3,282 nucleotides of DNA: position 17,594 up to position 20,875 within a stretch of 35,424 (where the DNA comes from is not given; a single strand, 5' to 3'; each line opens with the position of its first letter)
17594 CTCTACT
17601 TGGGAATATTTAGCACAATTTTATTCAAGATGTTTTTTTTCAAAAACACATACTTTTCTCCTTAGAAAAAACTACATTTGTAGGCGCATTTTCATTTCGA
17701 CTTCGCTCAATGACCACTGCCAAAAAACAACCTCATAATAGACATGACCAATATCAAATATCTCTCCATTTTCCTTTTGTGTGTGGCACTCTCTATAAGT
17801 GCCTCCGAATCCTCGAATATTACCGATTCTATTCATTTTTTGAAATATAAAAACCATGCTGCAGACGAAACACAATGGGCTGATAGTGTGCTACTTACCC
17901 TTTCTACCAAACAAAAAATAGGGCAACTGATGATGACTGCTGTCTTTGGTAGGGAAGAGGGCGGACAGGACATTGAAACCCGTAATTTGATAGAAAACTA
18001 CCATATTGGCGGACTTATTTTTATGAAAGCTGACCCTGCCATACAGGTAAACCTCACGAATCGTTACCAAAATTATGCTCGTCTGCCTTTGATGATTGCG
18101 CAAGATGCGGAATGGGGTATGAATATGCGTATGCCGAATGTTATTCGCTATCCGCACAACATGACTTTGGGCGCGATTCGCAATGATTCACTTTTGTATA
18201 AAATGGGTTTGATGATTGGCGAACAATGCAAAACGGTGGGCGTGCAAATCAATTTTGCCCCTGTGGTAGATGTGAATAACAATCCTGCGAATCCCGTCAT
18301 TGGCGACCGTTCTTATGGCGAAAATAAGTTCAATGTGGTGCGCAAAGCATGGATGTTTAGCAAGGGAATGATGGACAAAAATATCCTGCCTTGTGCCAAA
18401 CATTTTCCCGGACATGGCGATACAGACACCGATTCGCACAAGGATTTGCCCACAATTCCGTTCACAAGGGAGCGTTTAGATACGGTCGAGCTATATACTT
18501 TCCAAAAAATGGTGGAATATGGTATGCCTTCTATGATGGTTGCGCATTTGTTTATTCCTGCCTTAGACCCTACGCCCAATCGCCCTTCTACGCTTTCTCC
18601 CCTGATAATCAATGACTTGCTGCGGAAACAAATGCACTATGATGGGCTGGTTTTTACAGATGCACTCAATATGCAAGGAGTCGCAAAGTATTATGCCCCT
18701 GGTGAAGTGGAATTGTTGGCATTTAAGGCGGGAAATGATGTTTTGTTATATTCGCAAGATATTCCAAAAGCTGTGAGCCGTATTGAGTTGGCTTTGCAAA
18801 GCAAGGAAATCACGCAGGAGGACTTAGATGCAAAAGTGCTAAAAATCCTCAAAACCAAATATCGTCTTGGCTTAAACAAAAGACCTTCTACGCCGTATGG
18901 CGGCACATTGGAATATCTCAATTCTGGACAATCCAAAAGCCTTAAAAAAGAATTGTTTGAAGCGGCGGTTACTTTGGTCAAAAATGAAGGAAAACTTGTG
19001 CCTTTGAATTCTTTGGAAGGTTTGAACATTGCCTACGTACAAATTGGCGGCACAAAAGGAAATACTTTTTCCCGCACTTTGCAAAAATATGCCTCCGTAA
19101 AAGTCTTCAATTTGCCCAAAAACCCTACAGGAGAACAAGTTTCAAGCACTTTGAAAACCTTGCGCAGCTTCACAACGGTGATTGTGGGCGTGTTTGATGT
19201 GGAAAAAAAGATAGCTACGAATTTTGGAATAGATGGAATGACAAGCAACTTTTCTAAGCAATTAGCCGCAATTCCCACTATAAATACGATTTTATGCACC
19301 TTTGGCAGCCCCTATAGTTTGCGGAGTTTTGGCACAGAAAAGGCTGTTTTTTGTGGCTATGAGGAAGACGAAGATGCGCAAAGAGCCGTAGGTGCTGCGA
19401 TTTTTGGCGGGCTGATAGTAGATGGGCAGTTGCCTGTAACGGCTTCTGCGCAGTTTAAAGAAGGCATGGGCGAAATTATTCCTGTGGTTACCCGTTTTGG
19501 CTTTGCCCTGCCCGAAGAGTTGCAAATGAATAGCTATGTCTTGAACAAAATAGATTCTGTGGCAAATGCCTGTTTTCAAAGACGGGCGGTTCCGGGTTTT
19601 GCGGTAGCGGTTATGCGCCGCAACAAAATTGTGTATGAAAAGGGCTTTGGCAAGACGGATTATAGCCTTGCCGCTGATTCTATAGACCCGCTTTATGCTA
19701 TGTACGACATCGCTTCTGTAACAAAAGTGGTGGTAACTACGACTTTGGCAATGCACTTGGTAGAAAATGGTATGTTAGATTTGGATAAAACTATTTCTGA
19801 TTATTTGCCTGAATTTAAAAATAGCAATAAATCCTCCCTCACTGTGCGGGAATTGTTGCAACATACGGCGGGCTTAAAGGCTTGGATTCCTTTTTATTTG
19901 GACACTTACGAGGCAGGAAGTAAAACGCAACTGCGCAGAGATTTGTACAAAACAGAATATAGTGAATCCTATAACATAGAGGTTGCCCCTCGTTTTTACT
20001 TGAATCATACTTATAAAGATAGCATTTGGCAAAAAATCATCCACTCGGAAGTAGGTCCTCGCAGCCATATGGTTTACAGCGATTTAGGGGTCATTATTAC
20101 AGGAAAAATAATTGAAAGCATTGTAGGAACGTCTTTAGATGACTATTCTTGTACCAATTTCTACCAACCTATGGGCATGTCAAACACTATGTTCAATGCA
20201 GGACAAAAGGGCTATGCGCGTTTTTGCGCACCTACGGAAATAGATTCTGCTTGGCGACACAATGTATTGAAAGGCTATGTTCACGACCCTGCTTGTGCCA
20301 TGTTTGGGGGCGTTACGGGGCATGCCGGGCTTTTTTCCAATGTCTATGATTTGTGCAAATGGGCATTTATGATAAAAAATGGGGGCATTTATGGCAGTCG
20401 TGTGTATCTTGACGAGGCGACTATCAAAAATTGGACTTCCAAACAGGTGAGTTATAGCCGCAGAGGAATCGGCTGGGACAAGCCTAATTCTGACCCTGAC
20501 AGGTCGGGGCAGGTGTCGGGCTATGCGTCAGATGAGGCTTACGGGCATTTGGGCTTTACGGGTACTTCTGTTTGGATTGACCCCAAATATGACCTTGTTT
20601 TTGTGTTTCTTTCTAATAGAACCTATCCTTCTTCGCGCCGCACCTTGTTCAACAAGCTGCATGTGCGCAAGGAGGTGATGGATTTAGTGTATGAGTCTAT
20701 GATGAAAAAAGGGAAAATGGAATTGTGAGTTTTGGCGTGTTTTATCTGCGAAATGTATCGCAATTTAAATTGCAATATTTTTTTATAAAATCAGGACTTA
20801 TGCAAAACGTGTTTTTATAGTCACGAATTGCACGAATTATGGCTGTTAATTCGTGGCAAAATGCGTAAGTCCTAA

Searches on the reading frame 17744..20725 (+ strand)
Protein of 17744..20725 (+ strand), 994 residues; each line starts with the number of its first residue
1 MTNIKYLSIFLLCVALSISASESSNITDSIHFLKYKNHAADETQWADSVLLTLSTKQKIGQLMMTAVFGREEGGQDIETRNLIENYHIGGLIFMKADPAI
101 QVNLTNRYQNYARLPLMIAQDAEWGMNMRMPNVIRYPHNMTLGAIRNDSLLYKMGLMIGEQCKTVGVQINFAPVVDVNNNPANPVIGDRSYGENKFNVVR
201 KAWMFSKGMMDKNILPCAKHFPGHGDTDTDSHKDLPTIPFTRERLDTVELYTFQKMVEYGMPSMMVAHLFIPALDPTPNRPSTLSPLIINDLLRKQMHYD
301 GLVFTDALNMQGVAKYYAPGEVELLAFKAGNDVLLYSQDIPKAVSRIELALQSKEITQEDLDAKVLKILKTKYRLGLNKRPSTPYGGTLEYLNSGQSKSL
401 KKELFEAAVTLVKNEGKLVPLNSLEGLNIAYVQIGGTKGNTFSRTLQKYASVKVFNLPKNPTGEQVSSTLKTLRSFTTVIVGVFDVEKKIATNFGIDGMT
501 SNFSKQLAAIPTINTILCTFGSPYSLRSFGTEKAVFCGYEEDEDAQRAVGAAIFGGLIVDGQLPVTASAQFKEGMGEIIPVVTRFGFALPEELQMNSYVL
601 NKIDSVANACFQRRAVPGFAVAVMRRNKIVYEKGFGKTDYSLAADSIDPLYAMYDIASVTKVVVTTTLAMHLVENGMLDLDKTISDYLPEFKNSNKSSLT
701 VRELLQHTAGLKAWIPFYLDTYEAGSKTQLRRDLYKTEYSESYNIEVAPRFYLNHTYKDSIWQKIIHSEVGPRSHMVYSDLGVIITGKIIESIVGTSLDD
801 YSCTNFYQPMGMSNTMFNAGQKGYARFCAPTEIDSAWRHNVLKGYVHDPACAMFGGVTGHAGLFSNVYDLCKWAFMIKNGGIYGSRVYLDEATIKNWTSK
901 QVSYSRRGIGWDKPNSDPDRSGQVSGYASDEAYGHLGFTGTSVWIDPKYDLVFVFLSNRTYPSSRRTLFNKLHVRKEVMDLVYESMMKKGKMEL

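Call 72: find_homologous_proteins(query=window:17744-20725:+, max_evalue=1e-50)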
Query window:17744-20725:+ (994 aa): 7977 proteins with E <= 1e-50 among 8000 candidates; the best 120 are listed.
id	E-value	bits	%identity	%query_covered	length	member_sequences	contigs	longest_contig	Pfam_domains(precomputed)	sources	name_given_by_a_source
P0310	0.0e+0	2291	100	100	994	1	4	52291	PF00933.28,PF00144.30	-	-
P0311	0.0e+0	2086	90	100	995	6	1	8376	PF00933.28,PF00144.30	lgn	-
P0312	0.0e+0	1523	67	99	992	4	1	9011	PF01915.28,PF00933.28,PF00144.30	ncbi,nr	ncbi:MAG: serine hydrolase [Bacteroidia bacterium]|nr:serine hydrolase [Bacteroidia bacterium]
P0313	0.0e+0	1520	66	97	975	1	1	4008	PF01915.28,PF00933.28,PF00144.30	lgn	-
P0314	0.0e+0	1506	65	99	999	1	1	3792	PF00933.28,PF00144.30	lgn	-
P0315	0.0e+0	1460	65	97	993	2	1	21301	PF01915.28,PF00933.28,PF00144.30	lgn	-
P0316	0.0e+0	1402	63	98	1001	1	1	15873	PF00933.28,PF00144.30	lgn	-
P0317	0.0e+0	1309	58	99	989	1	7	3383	PF00933.28,PF00144.30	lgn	-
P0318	0.0e+0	1238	55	99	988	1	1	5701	PF01915.28,PF00933.28,PF00144.30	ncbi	ncbi:MAG: glycoside hydrolase family 3 N-terminal domain-containing protein [Bacteroidia bacterium]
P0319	0.0e+0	1090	52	95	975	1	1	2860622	PF01915.28,PF00933.28,PF00144.30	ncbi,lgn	ncbi:MAG: glycoside hydrolase family 3 N-terminal domain-containing protein [Bacteroidia bacterium]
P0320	0.0e+0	1088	51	96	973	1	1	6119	PF00933.28,PF00144.30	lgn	-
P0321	0.0e+0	1078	52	95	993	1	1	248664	PF00933.28,PF00144.30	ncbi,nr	ncbi:MAG: glycoside hydrolase family 3 N-terminal domain-containing protein [Bacteroidia bacterium]|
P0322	0.0e+0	1077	50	95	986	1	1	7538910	PF01915.28,PF00933.28,PF00144.30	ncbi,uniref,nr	ncbi:glycoside hydrolase family 3 N-terminal domain-containing protein [Pontibacter sp. G13]|uniref:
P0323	0.0e+0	1074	50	99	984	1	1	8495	PF01915.28,PF00933.28,PF00144.30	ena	-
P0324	0.0e+0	1074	50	99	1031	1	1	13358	PF01915.28,PF00933.28,PF00144.30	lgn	-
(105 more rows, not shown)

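Call 73: find_encoding_contigs(protein=P0311, flank=6000, max_places=2)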
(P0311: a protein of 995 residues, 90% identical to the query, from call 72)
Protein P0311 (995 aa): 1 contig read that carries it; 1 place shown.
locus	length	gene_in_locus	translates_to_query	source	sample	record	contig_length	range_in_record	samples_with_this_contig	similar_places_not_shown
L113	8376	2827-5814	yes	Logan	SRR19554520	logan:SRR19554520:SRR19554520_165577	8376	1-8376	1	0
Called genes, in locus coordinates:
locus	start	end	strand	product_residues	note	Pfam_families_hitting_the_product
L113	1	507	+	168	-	?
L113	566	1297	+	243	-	PF02224:Cytidylate_kin (faint), PF13189:Cytidylate_kin2, PF13207:AAA_17 (weak), PF13238:AAA_18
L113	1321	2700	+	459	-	PF17125:Methyltr_RsmF_N, PF01189:Methyltr_RsmB-F, PF13636:Methyltranf_PUA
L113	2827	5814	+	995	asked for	PF00933:Glyco_hydro_3, PF00144:Beta-lactamase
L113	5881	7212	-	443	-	PF01225:Mur_ligase (weak), PF08245:Mur_ligase_M, PF02875:Mur_ligase_C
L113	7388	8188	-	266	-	PF00318:Ribosomal_S2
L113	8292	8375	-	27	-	?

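Call 74: find_encoding_contigs(protein=P0312, flank=6000, max_places=2)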
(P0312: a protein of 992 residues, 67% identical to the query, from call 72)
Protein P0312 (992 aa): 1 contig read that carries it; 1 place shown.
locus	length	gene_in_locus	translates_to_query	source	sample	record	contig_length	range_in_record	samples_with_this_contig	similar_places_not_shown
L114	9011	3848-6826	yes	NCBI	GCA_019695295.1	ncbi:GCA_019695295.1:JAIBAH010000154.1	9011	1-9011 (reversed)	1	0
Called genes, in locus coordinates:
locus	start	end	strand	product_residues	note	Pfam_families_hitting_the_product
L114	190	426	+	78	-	PF09360:zf-CDGSH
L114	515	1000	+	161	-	-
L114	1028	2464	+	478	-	PF00224:PK, PF02887:PK_C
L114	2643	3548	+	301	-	PF01145:Band_7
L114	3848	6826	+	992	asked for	PF00933:Glyco_hydro_3, PF01915:Glyco_hydro_3_C (faint), PF00144:Beta-lactamase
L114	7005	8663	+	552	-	PF00343:Phosphorylase (weak)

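Call 75: find_encoding_contigs(protein=P0315, flank=6000, max_places=2)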
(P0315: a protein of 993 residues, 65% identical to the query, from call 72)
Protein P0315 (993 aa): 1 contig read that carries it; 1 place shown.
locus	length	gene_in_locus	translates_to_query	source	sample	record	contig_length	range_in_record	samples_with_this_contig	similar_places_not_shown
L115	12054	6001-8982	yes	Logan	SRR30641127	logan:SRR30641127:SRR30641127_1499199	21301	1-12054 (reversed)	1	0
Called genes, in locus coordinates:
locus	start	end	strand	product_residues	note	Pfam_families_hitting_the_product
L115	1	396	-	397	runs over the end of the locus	PF13505:OMP_b-brl, PF01476:LysM (weak)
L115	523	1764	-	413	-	-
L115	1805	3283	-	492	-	PF01476:LysM (weak)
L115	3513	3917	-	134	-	PF01741:MscL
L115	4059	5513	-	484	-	PF01464:SLT, PF01476:LysM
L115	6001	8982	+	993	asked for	PF00933:Glyco_hydro_3, PF01915:Glyco_hydro_3_C (faint), PF00144:Beta-lactamase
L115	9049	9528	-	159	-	-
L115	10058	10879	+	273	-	-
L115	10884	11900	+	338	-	PF14684:Tricorn_C1, PF03572:Peptidase_S41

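Call 76: find_encoding_contigs(protein=P0316, flank=6000, max_places=2)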
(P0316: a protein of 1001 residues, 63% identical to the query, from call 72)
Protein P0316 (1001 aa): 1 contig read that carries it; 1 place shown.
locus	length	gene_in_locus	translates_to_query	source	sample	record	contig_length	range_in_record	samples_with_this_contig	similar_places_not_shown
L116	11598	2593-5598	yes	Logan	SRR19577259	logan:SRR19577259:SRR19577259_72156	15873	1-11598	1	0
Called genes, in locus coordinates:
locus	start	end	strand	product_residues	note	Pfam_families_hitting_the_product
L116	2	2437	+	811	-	?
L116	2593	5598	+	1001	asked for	PF00933:Glyco_hydro_3, PF00144:Beta-lactamase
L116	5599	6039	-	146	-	PF00583:Acetyltransf_1, PF13527:Acetyltransf_9 (faint), PF13673:Acetyltransf_10, PF13508:Acetyltransf_7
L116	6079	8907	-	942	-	PF16328:DUF4961, PF18962:Por_Secre_tail (faint), PF02922:CBM_48 (weak), PF00128:Alpha-amylase, PF13860:FlgD_ig (weak)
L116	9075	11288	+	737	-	PF18072:FGAR-AT_linker, PF00586:AIRS, PF02769:AIRS_C, PF00586:AIRS, PF02769:AIRS_C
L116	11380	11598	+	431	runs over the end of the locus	PF03575:Peptidase_S51, PF18962:Por_Secre_tail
